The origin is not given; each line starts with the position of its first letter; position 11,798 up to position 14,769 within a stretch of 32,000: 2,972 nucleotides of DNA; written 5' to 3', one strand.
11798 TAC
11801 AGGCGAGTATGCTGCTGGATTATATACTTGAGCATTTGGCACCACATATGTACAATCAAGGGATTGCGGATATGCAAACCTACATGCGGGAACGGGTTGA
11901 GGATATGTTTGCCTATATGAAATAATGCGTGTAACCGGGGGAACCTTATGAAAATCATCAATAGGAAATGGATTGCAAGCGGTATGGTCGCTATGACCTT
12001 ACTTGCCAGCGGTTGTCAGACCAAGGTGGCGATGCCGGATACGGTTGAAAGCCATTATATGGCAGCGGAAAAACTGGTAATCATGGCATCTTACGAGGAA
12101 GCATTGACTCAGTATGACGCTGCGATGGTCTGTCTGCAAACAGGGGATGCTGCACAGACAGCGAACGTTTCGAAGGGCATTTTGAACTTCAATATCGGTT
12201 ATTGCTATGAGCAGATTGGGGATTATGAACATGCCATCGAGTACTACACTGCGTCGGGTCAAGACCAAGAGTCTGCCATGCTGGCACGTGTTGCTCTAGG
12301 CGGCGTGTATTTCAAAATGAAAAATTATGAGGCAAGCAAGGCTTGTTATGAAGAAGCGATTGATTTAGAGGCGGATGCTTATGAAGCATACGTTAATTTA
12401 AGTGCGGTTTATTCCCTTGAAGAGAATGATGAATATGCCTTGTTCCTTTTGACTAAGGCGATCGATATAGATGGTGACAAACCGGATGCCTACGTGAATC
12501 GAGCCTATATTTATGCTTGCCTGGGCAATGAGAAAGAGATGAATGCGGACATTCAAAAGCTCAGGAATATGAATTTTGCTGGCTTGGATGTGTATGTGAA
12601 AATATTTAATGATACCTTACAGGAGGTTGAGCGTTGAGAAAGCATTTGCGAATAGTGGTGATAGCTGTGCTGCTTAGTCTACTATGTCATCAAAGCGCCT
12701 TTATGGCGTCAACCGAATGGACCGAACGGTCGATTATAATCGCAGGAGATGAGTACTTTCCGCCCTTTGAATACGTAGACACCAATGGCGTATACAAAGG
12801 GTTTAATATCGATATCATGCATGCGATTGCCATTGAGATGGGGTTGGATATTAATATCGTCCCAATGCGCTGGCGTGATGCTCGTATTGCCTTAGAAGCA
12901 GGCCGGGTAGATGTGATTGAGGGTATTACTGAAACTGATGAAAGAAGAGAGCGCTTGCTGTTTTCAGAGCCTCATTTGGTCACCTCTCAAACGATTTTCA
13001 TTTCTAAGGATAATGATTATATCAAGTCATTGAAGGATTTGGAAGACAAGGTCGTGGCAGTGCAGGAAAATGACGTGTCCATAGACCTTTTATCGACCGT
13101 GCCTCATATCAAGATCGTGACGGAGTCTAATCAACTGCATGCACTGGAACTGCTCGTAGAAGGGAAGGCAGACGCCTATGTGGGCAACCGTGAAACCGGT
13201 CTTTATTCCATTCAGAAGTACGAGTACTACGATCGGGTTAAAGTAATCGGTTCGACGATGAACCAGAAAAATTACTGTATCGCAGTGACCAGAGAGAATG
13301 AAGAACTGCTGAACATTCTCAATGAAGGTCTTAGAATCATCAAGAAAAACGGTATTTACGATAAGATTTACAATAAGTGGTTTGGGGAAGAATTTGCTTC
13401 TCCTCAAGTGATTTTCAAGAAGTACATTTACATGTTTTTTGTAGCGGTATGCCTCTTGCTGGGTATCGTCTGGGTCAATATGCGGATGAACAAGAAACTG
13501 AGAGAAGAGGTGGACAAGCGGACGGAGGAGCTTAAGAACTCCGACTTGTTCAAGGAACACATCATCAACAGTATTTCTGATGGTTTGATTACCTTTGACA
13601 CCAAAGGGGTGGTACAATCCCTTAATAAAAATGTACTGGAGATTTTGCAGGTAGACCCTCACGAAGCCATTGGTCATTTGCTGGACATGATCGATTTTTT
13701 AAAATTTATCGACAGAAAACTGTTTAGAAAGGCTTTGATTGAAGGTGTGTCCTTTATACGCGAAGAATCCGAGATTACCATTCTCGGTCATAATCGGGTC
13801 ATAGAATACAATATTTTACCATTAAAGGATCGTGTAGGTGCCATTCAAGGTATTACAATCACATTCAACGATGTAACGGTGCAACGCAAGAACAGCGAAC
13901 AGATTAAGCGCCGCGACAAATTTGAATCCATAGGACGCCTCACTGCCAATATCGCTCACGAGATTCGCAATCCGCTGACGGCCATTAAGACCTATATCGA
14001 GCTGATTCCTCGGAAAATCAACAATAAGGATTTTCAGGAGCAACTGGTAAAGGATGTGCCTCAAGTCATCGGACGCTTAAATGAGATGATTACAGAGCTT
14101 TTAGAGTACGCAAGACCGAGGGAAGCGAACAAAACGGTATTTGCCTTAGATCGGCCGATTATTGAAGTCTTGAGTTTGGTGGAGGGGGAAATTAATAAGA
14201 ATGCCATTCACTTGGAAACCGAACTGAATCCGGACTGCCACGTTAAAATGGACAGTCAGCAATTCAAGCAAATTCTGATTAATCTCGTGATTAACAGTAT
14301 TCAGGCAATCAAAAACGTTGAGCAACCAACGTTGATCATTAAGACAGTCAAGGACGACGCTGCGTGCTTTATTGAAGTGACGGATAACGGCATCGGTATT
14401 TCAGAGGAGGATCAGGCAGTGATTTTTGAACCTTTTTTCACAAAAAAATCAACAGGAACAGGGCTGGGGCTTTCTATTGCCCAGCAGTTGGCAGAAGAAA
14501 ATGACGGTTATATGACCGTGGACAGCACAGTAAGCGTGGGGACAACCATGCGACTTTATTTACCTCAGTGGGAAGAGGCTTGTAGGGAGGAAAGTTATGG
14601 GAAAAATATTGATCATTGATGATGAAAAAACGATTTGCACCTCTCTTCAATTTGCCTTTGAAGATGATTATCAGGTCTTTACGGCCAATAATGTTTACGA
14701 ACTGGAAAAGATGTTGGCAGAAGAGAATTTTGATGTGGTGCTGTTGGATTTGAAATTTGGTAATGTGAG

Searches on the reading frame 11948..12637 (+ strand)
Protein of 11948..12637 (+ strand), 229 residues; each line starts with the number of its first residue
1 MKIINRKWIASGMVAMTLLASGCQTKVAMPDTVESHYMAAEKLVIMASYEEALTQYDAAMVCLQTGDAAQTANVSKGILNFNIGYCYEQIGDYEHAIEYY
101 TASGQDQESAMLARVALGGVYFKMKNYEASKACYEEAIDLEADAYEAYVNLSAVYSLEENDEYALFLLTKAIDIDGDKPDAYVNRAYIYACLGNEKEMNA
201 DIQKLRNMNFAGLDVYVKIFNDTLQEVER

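Call 8: search_protein_families(library=ncbifam, proteins=[window:11948-12637:+])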
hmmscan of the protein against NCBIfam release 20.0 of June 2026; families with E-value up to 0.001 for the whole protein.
window:11948-12637:+ (229 aa): 11 families
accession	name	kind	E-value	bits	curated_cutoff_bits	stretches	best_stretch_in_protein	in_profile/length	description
NF040959.1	MamA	equivalog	5.5e-12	45.6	200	1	57-208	54-202/204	magnetosome protein MamA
TIGR02552.1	LcrH_SycD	equivalog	6.1e-08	32.5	104.8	2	115-185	56-128/136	SycD/LcrH family type III secretion system chaperone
NF047371.1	FlcA_CTERM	equivalog_domain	1.3e-07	30.5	300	1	45-140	451-536/646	periplasmic flagellar collar protein FlcA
TIGR02521.1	type_IV_pilW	equivalog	1.9e-07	30.9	154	1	104-164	24-84/234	type IV pilus biogenesis/stability protein PilW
NF047558.1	TPR_END_plus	domain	2.1e-07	30.8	32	0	147-176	1-30/56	TPR end-of-group domain-containing protein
TIGR02917.1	PEP_TPR_lipo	equivalog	7.6e-07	27.4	312.2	1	81-208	94-222/899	XrtA/PEP-CTERM system TPR-repeat protein PrsT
NF002725.1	PRK02603.1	equivalog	2.5e-06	27.6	143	0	126-204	50-131/173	photosystem I assembly protein Ycf3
NF033920.0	C39_PA2778_fam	equivalog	7.8e-06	25.5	150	1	86-174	165-253/255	PA2778 family cysteine peptidase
NF052312.1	T9SS_PorW_SprE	equivalog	1.4e-05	24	250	1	79-151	292-368/716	type IX secretion system periplasmic lipoprotein PorW/SprE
NF047507.1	TPR_BatC_Lepto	exception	0.00032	20.3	175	0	79-152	60-137/214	TPR repeat-containing protein BatC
NF052230.1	T9SS_PorE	exception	0.00037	18.9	600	1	32-155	17-135/648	PorE family type IX secretion system protein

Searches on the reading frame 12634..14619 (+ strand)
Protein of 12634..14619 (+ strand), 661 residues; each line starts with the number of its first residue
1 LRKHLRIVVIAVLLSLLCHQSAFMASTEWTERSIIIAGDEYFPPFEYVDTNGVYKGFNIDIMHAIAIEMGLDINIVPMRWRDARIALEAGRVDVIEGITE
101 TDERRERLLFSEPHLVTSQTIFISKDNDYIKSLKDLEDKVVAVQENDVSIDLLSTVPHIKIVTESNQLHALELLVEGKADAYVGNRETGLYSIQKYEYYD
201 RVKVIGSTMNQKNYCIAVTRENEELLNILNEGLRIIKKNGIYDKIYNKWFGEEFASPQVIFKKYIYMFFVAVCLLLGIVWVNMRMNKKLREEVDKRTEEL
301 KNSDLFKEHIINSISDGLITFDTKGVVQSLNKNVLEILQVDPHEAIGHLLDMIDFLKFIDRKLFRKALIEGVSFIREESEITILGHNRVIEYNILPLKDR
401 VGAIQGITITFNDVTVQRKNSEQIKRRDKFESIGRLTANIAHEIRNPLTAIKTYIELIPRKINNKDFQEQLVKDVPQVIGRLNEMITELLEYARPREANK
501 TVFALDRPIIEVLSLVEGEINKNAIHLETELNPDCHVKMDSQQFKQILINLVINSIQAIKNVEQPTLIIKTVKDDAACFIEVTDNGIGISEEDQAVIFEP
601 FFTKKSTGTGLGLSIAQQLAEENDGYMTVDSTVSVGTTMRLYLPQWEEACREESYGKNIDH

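Call 8: search_protein_families(library=ncbifam, proteins=[window:12634-14619:+])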
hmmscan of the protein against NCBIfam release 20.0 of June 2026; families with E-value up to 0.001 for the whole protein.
window:12634-14619:+ (661 aa): 94 families (the best 25 are shown)
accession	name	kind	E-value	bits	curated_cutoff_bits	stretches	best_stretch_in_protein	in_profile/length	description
NF008468.0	PRK11360.1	equivalog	5.1e-78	262.9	646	1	293-648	256-611/616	two-component system sensor histidine kinase AtoS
NF007688.0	PRK10364.1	equivalog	1e-47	162.9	479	1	418-646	225-452/460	two-component system sensor histidine kinase ZraS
NF046044.1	PnpS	equivalog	2.5e-47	161.7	400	1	287-644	37-390/390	two-component system histidine kinase PnpS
NF010411.0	PRK13837.1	equivalog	3.5e-39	134.5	647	1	423-648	440-678/828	two-component system VirA-like sensor kinase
NF053867.1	SprKinKinDBac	equivalog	2.1e-38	132.1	775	1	425-646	278-498/500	sporulation kinase KinD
NF007029.0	PRK09495.1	equivalog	2e-37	129.3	303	1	15-253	8-246/248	glutamine ABC transporter substrate-binding protein GlnH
NF033092.0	HK_WalK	equivalog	2.7e-37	128.7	725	1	285-644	242-593/594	cell wall metabolism sensor histidine kinase WalK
TIGR01096.1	3A0103s03R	subfamily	1.9e-36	125.8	256.35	1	13-250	4-250/250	lysine/arginine/ornithine ABC transporter substrate-binding protein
NF046020.1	HisKinCckABruc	equivalog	1.4e-32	112.5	1000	1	291-653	332-715/868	cell cycle histidine kinase CckA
NF041777.1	sens_FixL_Rhizob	equivalog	1.1e-31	110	850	1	428-645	257-481/485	sensor protein FixL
NF052574.1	HisKinEspCMyxo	equivalog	6e-31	107.4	1200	1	361-648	345-640/785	serine histidine kinase EspC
TIGR02966.1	phoR_proteo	equivalog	7.6e-31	107.3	334.2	1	309-641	10-331/333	phosphate regulon sensor histidine kinase PhoR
NF010076.0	PRK13557.1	subfamily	1.3e-29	103.1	631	1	412-655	142-404/540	histidine kinase famiy protein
TIGR02916.1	PEP_his_kin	equivalog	2e-29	102.7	300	1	417-644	459-679/679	XrtA/PEP-CTERM system histidine kinase PrsK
NF046026.1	HisKinCckACaul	equivalog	3.7e-29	101.4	1000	1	407-653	276-540/678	cell cycle histidine kinase CckA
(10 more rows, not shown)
